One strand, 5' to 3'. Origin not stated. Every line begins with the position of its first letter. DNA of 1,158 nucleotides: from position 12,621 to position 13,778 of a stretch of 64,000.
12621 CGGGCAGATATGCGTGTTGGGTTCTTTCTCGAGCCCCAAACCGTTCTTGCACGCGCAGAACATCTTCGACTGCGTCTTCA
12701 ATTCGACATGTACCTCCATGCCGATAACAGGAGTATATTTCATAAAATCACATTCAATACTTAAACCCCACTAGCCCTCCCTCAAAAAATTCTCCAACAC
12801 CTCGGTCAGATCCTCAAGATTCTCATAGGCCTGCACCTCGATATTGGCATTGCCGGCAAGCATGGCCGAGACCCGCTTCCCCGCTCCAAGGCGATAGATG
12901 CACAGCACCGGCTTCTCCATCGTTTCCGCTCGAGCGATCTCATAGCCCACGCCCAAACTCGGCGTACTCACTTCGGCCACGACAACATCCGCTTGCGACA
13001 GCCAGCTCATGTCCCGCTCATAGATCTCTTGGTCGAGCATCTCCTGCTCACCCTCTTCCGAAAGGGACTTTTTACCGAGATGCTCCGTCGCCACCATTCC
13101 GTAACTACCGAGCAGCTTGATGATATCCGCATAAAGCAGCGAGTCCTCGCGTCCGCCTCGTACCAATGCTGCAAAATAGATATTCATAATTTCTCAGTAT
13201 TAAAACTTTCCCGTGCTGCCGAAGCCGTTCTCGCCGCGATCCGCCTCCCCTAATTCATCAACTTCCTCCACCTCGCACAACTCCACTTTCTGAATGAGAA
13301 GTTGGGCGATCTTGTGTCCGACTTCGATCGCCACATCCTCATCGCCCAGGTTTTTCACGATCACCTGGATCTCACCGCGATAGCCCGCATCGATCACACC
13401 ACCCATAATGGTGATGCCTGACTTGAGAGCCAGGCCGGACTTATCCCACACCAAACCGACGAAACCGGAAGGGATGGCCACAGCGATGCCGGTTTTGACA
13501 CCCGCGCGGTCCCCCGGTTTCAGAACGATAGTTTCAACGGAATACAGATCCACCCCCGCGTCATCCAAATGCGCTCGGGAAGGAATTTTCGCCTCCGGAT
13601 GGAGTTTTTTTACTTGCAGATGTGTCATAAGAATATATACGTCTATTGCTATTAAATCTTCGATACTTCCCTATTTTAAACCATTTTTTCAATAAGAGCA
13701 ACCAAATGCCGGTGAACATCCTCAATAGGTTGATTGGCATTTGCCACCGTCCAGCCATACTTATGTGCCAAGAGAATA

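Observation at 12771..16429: Contiguous dTTP-synthesis and nucleotide-sanitising operon including a eukaryote-like DNPH1 homolog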

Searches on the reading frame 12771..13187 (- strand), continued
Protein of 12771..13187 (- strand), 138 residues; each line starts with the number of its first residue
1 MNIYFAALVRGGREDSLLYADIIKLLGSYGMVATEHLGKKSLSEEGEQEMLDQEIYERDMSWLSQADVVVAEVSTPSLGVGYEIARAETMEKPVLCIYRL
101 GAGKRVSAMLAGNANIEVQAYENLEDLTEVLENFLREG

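Call 67: search_protein_families(library=pfam, proteins=[L044:7531-7998:+, L044:8410-9108:+, L044:9302-10000:+, L037:7408-7998:+, L037:8438-8845:+, L037:8827-9387:+, L037:9389-10078:+, L014:43-675:+, L014:1093-1497:+, L014:1510-2202:+], max_evalue=0.001)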
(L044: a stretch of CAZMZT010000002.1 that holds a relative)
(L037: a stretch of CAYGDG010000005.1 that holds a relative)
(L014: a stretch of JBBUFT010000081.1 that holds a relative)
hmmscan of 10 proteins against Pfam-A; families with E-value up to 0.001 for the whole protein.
L044:7531-7998:+ (155 aa): 2 families
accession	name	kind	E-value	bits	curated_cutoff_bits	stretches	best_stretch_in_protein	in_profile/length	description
PF00293.34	NUDIX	-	5.2e-17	62.5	21.1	1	15-137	9-124/134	NUDIX domain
PF14815.12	NUDIX_4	-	6.7e-05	23.1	35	1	30-137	24-103/113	NUDIX domain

L044:8410-9108:+ (232 aa): 2 families
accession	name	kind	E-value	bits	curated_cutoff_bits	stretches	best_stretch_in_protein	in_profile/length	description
PF02223.23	Thymidylate_kin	-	1.2e-17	64.7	27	1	11-204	1-172/185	Thymidylate kinase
PF01712.25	dNK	-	3.5e-07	30.6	27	1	9-221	1-197/203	Deoxynucleoside kinase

L044:9302-10000:+ (232 aa): 1 family
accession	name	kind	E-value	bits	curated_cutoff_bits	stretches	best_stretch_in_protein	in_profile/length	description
PF00293.34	NUDIX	-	2.1e-13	50.9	21.1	1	82-215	3-134/134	NUDIX domain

L037:7408-7998:+ (196 aa): 1 family
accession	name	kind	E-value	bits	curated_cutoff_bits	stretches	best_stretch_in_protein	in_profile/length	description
PF01928.26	CYTH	-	9.1e-23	81.4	23.2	1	1-163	1-172/179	CYTH domain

L037:8438-8845:+ (135 aa): 1 family
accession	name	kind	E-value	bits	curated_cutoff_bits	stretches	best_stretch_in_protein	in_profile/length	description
PF04266.20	ASCH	-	9.2e-05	23.5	21.2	1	13-84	3-79/103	ASCH domain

L037:8827-9387:+ (186 aa): 6 families
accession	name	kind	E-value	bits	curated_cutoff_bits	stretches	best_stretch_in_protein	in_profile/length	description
PF13207.12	AAA_17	-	2.3e-10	41.3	27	1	23-144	6-134/136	AAA domain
PF00406.28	ADK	-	1.3e-07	32.3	26.8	1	18-160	2-146/151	Adenylate kinase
PF13238.12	AAA_18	-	1.4e-07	32.5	29.4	1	15-140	1-119/128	AAA domain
PF01712.25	dNK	-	4.8e-05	23.7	27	0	15-54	1-38/203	Deoxynucleoside kinase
PF13189.12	Cytidylate_kin2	-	6.6e-05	23.6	28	1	15-111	2-91/176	Cytidylate kinase-like family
PF02224.24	Cytidylate_kin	-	0.00046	20.4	26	0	16-52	2-38/211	Cytidylate kinase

L037:9389-10078:+ (229 aa): 3 families
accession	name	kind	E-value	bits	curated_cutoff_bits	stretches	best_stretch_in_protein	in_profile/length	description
PF02223.23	Thymidylate_kin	-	1.5e-21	77.3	27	1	9-215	1-184/185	Thymidylate kinase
PF01712.25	dNK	-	1.6e-06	28.5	27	1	7-228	1-202/203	Deoxynucleoside kinase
PF01555.25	N6_N4_Mtase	-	1.3e-05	25.7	26.7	1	103-214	12-132/221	DNA methylase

L014:43-675:+ (210 aa): 4 families
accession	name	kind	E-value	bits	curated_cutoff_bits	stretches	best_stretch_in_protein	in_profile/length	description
PF13561.12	adh_short_C2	-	1.5e-58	198.6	27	1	5-206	31-236/236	Enoyl-(Acyl carrier protein) reductase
PF00106.31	adh_short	-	2e-42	145.3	26.6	1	7-160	34-193/195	short chain dehydrogenase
PF08659.16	KR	-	3.9e-09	37.1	22.6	1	8-133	43-165/180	KR domain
PF23441.1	SDR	-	5.3e-05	23.2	27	1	23-205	67-255/258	SDR-like rossmann domain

L014:1093-1497:+ (134 aa): 1 family
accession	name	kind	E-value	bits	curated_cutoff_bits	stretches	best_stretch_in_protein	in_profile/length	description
PF00293.34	NUDIX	-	1.7e-16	60.9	21.1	1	3-120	2-122/134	NUDIX domain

L014:1510-2202:+ (230 aa): 4 families
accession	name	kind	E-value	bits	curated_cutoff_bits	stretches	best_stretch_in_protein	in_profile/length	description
PF02223.23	Thymidylate_kin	-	2.7e-23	83.1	27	1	10-204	1-172/185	Thymidylate kinase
PF01712.25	dNK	-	3.6e-07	30.6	27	1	8-229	1-202/203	Deoxynucleoside kinase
PF24883.2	NPHP3_N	-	6.1e-05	23.7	24.8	1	4-77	21-92/164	Nephrocystin 3, N-terminal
PF20720.3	nSTAND3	-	0.0002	21.5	27.2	1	4-40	16-52/155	Novel STAND NTPase 3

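Call 81: search_protein_families(library=padloc, proteins=[window:12771-13187:-], max_evalue=0.001)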
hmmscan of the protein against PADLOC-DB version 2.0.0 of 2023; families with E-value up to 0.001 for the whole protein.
window:12771-13187:- (138 aa): 0 families

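Call 82: search_protein_families(library=phrogs, proteins=[window:12771-13187:-], max_evalue=0.001)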
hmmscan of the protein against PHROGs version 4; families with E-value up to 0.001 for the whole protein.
window:12771-13187:- (138 aa): 2 families
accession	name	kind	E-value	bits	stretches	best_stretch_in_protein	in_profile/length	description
phrog_7995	-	DNA, RNA and nucleotide metabolism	9.1e-05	22.9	1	50-125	81-159/336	nucleoside deoxyribosyltransferase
phrog_1817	-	DNA, RNA and nucleotide metabolism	0.00018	22.2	1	47-92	56-101/192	nucleoside 2-deoxyribosyltransferase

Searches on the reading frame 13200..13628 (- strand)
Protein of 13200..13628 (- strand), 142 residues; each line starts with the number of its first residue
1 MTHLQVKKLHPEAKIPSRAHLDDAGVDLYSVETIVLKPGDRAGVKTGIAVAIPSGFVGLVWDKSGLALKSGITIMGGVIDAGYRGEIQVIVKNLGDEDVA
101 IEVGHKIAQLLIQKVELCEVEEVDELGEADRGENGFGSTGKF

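Call 3: search_protein_families(library=pfam, proteins=[window:13200-13628:-], max_evalue=0.01)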
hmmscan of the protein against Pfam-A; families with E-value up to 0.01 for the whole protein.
window:13200-13628:- (142 aa): 2 families
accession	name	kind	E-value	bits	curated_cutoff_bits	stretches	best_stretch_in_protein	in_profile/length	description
PF00692.24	dUTPase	-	3.3e-31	108.2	22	1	12-140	2-129/129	dUTPase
PF22769.1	DCD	-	8.2e-10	39.4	27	1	32-114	69-152/153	dCTP deaminase-like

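Call 4: search_protein_families(library=ncbifam, proteins=[window:13200-13628:-], max_evalue=0.01)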
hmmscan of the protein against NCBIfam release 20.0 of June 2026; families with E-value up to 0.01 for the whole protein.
window:13200-13628:- (142 aa): 5 families
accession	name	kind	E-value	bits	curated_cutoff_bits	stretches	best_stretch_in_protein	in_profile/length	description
TIGR00576.1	dut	superfamily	5.2e-45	152.7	102.55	1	4-141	2-143/143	dUTP diphosphatase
NF001862.0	PRK00601.1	equivalog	3.2e-44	150.2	103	1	3-141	7-149/150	dUTP diphosphatase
NF010561.0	PRK13956.1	equivalog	1e-11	44.9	223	1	8-141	11-147/147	dUTP diphosphatase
TIGR02274.1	dCTP_deam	equivalog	1.9e-11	44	92.8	1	29-116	67-155/180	dCTP deaminase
NF002598.0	PRK02253.1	equivalog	5.1e-09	35.9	130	1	32-116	69-151/167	deoxyuridine 5'-triphosphate nucleotidohydrolase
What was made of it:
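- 13200..13628 (-): dut, trimeric dUTPase (dUTP -> dUMP + PPi). TIGR00576 at 153 bits; NF001862 at 150 bits (call 4).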

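Call 81: search_protein_families(library=padloc, proteins=[window:13200-13628:-], max_evalue=0.001)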
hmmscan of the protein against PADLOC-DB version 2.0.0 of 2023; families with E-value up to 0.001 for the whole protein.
window:13200-13628:- (142 aa): 0 families

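Call 82: search_protein_families(library=phrogs, proteins=[window:13200-13628:-], max_evalue=0.001)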
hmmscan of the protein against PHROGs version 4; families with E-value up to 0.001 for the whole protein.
window:13200-13628:- (142 aa): 2 families
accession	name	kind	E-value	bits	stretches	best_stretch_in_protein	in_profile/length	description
phrog_135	-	DNA, RNA and nucleotide metabolism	5.4e-55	188.7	1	3-141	146-291/463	dUTPase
phrog_1663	-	DNA, RNA and nucleotide metabolism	4.9e-08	33.4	1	49-116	127-196/303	dCTP deaminase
